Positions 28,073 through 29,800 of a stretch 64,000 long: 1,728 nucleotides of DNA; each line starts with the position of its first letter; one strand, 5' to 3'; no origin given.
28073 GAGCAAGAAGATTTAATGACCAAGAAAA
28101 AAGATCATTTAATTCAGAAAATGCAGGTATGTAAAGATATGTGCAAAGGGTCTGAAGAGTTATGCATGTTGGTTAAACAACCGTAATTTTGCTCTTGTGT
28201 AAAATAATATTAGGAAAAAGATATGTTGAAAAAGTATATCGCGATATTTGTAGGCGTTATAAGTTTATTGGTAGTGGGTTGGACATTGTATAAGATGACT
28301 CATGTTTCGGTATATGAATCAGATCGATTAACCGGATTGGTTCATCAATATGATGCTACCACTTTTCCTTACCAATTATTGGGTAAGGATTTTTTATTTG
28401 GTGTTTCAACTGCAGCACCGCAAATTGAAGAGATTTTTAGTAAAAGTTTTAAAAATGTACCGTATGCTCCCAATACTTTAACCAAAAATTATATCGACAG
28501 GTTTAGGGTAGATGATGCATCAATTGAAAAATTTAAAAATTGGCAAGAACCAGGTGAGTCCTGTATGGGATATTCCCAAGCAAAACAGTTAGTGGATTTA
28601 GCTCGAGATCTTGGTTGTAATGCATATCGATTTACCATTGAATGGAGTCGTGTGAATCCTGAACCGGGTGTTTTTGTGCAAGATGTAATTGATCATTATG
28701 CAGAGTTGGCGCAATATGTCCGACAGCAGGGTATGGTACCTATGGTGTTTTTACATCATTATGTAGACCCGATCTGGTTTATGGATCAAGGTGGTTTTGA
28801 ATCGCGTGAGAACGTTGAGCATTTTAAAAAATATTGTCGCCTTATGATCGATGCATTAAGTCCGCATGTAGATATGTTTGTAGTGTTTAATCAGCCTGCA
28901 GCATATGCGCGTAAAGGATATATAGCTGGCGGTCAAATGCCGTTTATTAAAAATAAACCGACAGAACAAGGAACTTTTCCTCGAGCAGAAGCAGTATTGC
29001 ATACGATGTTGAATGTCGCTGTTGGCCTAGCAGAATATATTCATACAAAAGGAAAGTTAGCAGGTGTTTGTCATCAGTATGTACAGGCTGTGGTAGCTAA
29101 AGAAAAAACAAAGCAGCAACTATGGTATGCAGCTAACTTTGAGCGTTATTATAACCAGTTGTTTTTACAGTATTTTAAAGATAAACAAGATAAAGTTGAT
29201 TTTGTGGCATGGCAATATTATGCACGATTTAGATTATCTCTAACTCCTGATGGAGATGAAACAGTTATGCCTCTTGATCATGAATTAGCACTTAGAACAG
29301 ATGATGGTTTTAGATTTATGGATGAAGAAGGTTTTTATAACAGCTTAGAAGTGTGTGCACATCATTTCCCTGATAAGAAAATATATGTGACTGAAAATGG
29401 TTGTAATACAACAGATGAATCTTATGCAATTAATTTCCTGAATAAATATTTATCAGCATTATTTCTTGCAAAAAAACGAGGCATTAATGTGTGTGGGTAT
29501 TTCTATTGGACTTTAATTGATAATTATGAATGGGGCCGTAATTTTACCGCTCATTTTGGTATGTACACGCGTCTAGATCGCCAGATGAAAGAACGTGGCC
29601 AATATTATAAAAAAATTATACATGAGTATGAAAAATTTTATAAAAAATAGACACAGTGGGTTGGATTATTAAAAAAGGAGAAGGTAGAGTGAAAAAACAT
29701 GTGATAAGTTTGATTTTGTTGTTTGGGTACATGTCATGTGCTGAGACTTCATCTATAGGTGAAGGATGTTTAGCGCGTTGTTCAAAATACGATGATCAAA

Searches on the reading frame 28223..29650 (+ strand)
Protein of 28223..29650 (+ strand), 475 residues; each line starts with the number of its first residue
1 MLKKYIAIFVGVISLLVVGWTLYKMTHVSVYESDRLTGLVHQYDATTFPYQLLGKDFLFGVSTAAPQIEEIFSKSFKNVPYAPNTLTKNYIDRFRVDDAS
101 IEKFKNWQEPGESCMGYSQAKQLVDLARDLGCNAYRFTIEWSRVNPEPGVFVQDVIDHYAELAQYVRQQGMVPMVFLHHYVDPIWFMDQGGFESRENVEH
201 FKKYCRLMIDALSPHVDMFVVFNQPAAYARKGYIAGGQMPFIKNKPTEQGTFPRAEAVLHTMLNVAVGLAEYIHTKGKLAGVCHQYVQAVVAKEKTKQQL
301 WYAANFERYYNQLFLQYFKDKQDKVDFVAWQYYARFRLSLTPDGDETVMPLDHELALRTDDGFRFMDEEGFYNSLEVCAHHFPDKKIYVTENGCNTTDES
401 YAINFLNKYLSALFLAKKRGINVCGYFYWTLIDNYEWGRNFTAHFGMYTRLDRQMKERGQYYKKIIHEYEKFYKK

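Call 79: search_protein_families(library=pfam, proteins=[window:28223-29650:+], max_evalue=0.00001)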
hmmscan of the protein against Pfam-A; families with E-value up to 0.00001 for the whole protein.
window:28223-29650:+ (475 aa): 1 family
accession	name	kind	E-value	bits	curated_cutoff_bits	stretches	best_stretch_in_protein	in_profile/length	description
PF00232.24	Glyco_hydro_1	-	1.2e-48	166.2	22.6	2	53-316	5-251/453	Glycosyl hydrolase family 1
